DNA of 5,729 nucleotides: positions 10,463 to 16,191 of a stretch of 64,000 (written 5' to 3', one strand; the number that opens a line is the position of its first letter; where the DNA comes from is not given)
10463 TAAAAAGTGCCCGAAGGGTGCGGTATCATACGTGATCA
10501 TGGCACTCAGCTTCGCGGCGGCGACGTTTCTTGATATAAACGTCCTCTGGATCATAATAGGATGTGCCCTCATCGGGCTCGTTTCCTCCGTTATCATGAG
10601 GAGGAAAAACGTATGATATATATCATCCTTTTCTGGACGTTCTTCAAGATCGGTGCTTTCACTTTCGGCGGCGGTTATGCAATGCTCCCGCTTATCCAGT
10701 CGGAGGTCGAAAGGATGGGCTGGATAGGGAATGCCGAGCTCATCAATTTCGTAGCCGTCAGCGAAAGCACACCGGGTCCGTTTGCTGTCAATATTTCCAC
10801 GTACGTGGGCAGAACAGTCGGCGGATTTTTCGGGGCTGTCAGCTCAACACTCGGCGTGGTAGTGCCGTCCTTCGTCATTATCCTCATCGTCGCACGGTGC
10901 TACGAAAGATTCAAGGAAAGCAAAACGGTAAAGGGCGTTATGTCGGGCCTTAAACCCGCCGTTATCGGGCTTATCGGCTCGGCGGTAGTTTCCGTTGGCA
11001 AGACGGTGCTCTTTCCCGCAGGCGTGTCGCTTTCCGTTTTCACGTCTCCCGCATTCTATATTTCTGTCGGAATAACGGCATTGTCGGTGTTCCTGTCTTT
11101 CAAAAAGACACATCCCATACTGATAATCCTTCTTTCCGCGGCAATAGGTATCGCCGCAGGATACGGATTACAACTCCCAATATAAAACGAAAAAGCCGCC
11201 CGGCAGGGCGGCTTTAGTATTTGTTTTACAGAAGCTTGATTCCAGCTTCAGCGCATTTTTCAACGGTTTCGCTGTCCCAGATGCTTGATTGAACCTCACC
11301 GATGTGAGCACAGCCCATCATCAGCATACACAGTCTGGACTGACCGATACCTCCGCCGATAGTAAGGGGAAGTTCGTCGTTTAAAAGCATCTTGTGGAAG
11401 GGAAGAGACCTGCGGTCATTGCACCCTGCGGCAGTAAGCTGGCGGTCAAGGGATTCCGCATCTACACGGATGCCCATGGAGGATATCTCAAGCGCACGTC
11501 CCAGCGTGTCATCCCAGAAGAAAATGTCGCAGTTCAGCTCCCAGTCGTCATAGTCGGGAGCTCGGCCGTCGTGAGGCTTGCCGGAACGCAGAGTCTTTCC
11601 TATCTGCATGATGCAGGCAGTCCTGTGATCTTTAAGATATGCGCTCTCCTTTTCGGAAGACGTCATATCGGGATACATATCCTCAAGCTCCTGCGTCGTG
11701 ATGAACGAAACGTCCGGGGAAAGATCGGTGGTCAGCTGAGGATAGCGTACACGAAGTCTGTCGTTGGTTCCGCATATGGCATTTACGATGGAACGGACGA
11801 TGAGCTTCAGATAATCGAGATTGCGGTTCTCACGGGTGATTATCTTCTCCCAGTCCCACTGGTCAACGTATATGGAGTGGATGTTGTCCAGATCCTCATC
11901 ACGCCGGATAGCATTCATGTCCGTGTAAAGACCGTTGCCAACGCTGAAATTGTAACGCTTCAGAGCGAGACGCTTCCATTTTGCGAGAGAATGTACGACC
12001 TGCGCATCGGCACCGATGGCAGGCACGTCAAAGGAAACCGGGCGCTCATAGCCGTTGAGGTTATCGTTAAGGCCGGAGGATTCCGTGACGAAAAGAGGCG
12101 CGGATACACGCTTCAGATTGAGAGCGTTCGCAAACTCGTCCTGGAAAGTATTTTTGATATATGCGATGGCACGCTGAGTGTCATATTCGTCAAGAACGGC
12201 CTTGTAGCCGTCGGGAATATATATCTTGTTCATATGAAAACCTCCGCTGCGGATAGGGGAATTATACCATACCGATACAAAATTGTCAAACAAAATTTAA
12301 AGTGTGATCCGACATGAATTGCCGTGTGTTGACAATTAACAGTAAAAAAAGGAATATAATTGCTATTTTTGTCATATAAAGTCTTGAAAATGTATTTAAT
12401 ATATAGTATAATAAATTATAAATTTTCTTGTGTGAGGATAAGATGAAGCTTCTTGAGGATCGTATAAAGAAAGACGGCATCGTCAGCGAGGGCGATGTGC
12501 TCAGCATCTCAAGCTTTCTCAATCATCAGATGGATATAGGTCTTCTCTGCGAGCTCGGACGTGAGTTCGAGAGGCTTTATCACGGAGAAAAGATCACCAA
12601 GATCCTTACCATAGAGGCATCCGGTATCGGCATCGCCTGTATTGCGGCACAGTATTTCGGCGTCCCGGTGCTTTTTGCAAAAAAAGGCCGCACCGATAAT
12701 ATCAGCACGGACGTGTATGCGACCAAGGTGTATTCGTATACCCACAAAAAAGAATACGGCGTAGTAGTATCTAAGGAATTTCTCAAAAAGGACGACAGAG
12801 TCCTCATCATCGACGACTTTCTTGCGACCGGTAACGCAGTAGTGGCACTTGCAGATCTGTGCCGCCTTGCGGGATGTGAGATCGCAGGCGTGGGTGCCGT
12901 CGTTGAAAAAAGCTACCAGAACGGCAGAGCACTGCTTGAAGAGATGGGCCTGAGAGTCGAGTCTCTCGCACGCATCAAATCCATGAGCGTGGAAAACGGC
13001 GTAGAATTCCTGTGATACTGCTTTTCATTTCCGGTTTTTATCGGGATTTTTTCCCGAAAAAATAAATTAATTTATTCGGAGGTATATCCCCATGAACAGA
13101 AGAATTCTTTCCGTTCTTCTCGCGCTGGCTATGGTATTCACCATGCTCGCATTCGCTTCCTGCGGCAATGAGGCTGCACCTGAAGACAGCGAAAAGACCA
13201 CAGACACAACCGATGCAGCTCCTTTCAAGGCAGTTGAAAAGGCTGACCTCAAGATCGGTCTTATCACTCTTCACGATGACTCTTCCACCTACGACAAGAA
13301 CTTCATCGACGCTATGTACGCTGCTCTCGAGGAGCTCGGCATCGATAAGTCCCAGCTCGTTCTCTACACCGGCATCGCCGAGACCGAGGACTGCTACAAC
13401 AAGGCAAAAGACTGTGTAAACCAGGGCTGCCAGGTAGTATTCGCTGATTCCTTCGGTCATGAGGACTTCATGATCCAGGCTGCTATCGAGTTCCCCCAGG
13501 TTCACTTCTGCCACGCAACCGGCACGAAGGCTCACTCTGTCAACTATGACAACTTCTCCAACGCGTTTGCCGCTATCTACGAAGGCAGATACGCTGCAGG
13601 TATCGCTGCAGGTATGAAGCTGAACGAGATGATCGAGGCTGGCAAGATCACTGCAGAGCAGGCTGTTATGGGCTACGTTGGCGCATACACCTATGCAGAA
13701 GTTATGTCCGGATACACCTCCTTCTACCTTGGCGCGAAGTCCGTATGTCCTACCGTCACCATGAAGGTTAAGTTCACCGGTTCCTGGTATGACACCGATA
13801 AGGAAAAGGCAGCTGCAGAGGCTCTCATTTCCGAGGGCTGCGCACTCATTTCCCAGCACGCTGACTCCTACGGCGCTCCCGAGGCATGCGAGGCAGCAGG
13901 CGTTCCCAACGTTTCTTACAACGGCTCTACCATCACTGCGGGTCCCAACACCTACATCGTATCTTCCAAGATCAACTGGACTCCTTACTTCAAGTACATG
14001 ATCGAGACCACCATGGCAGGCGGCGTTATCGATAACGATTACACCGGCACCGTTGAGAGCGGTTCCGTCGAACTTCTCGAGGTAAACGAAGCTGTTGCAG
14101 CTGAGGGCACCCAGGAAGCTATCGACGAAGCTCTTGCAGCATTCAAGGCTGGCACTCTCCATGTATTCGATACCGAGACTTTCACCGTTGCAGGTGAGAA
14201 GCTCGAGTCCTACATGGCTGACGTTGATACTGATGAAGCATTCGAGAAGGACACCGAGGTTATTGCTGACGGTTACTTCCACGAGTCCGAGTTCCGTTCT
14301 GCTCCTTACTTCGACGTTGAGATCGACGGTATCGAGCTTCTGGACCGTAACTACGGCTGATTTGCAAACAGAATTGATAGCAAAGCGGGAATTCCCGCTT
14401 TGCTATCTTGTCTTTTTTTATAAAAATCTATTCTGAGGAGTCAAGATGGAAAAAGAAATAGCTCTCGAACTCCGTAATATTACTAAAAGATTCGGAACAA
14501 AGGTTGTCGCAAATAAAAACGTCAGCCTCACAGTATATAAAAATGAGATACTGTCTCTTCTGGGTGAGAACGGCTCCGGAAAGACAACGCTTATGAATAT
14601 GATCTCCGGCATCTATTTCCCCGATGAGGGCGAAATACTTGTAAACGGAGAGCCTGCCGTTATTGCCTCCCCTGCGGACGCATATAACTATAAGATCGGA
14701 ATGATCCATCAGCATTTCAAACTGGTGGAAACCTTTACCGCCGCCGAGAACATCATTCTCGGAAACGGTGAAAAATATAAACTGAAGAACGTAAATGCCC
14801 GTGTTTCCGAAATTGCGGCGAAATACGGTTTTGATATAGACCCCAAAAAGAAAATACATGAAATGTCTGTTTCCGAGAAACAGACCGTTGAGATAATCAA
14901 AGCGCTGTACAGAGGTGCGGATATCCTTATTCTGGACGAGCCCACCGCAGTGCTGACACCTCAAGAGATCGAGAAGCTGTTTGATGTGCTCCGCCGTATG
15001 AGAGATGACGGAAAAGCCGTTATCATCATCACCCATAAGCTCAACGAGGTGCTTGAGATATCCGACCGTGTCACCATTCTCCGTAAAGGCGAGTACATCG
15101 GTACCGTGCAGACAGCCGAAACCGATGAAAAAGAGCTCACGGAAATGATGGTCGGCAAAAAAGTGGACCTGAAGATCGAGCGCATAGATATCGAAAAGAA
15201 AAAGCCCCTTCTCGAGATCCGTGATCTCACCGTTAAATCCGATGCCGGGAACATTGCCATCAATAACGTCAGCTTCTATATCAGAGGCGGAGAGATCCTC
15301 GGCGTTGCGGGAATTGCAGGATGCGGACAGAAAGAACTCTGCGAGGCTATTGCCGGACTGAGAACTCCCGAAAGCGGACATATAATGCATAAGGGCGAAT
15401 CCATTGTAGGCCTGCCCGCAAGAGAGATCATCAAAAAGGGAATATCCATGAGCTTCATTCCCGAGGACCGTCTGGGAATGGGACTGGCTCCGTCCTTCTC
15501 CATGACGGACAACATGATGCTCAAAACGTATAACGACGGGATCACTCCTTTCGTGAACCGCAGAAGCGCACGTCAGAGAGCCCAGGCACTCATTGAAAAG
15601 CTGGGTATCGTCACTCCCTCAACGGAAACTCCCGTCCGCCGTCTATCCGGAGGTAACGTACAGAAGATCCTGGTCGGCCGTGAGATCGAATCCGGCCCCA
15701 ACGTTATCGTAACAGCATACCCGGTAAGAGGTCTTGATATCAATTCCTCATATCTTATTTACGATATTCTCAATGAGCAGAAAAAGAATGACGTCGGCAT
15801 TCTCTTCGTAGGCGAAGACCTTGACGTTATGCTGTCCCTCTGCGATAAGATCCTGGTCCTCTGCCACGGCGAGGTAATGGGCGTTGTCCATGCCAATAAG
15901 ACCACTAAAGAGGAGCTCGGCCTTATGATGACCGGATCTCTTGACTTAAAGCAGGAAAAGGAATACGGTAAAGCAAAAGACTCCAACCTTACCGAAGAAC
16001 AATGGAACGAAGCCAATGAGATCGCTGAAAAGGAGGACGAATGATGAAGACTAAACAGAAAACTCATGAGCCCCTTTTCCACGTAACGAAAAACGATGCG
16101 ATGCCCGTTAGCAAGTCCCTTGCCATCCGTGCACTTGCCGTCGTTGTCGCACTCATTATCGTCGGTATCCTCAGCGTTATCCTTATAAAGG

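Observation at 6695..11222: Seven-gene operon joins two STAS domains, an APH-fold kinase, uridine phosphorylase, the c-di-AMP receptor DarA, a TIM-barrel protein and a split ChrA transporter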

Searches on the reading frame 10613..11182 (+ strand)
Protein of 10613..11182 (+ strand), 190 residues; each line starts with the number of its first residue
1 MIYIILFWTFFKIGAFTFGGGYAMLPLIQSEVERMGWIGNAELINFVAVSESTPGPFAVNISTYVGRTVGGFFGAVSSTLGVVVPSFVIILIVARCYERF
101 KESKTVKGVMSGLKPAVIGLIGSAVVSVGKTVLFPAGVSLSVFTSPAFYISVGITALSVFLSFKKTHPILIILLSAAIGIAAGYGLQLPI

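Call 3: search_protein_families(library=pfam, proteins=[window:10613-11182:+], max_evalue=0.01)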
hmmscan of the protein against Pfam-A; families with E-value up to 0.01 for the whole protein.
window:10613-11182:+ (190 aa): 1 family
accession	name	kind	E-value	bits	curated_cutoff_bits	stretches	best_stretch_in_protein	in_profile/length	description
PF02417.20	Chromate_transp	-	3.3e-48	164.3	28.6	1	6-180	3-166/166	Chromate transporter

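Call 4: search_protein_families(library=ncbifam, proteins=[window:10613-11182:+], max_evalue=0.01)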
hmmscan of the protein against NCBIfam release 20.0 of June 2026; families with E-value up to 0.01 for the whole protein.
window:10613-11182:+ (190 aa): 3 families
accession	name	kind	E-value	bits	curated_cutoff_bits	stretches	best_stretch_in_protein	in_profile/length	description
TIGR00937.1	2A51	subfamily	2.4e-27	96.5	171.7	1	4-179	204-368/368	chromate efflux transporter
NF053760.1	ChrTpChrABac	equivalog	5.1e-25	88.7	250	1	1-178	1-170/178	chromate efflux transporter ChrA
NF053759.1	ChrTpChrBBac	equivalog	1e-18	67.7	250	1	3-177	1-167/180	chromate efflux transporter ChrB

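Call 43: search_protein_families(library=padloc, proteins=[window:10613-11182:+], max_evalue=0.001)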
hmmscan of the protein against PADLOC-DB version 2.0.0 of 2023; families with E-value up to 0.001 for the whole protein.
window:10613-11182:+ (190 aa): 0 families

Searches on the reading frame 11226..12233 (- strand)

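Call 3: search_protein_families(library=pfam, proteins=[window:11226-12233:-], max_evalue=0.01)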
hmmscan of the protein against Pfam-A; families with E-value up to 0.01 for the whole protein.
window:11226-12233:- (335 aa): 2 families
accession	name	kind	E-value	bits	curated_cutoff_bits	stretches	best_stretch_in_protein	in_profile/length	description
PF03590.20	AsnA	-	7e-103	343.7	27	1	20-244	1-226/228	Aspartate-ammonia ligase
PF00152.25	tRNA-synt_2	-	0.00029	20.5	25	1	108-315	99-302/308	tRNA synthetases class II (D, K and N)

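Call 4: search_protein_families(library=ncbifam, proteins=[window:11226-12233:-], max_evalue=0.01)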
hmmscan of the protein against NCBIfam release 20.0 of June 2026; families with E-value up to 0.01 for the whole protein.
window:11226-12233:- (335 aa): 1 family
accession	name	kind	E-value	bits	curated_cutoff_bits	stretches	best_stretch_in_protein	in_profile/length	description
TIGR00669.1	asnA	equivalog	8.6e-95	317.8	292.8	1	19-326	8-325/330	aspartate--ammonia ligase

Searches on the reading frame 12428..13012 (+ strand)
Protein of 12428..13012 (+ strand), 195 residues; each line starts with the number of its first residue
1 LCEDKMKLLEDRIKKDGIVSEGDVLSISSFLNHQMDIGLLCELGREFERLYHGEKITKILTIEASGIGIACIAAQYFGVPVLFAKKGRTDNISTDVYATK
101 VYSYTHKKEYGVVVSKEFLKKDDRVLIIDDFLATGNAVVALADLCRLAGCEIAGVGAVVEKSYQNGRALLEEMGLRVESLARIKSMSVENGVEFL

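Call 24: search_protein_families(library=pfam, proteins=[window:12428-13012:+], max_evalue=0.001)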
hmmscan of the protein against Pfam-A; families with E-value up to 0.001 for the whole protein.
window:12428-13012:+ (195 aa): 1 family
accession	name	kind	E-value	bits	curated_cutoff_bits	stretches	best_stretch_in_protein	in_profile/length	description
PF00156.33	Pribosyltran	-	1.5e-11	44.3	26.3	1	53-162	27-127/158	Phosphoribosyl transferase domain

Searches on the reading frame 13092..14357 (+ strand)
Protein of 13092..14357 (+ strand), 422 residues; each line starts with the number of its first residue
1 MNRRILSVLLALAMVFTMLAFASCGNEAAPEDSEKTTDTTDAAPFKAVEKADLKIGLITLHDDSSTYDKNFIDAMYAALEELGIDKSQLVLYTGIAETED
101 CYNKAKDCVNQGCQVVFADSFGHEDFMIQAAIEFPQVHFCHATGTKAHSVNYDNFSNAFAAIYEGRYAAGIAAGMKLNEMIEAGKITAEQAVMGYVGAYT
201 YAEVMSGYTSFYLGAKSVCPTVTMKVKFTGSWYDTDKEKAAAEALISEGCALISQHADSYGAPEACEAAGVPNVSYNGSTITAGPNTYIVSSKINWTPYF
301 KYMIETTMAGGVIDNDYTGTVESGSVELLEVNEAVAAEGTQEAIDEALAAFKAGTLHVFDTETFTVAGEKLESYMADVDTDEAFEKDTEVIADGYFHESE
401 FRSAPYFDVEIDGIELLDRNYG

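Call 24: search_protein_families(library=pfam, proteins=[window:13092-14357:+], max_evalue=0.001)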
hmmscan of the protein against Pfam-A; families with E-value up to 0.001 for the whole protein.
window:13092-14357:+ (422 aa): 1 family
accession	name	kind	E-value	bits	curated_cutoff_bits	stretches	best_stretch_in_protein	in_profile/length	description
PF02608.20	Bmp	-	6.1e-25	88.3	24.1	1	58-346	4-286/301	ABC transporter substrate-binding protein PnrA-like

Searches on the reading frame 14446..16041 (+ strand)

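Call 24: search_protein_families(library=pfam, proteins=[window:14446-16041:+], max_evalue=0.001)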
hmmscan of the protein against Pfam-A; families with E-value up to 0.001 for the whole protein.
window:14446-16041:+ (532 aa): 3 families
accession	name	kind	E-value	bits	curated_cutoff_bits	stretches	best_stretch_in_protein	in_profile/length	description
PF00005.33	ABC_tran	-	2.9e-47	161.2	25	2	24-168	2-137/137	ABC transporter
PF13304.12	AAA_21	-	7.9e-07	29.9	27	0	138-199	236-300/304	AAA domain, putative AbiEii toxin, Type IV TA system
PF02463.25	SMC_N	-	0.0007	19.5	40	1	24-207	16-207/220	RecF/RecN/SMC N terminal domain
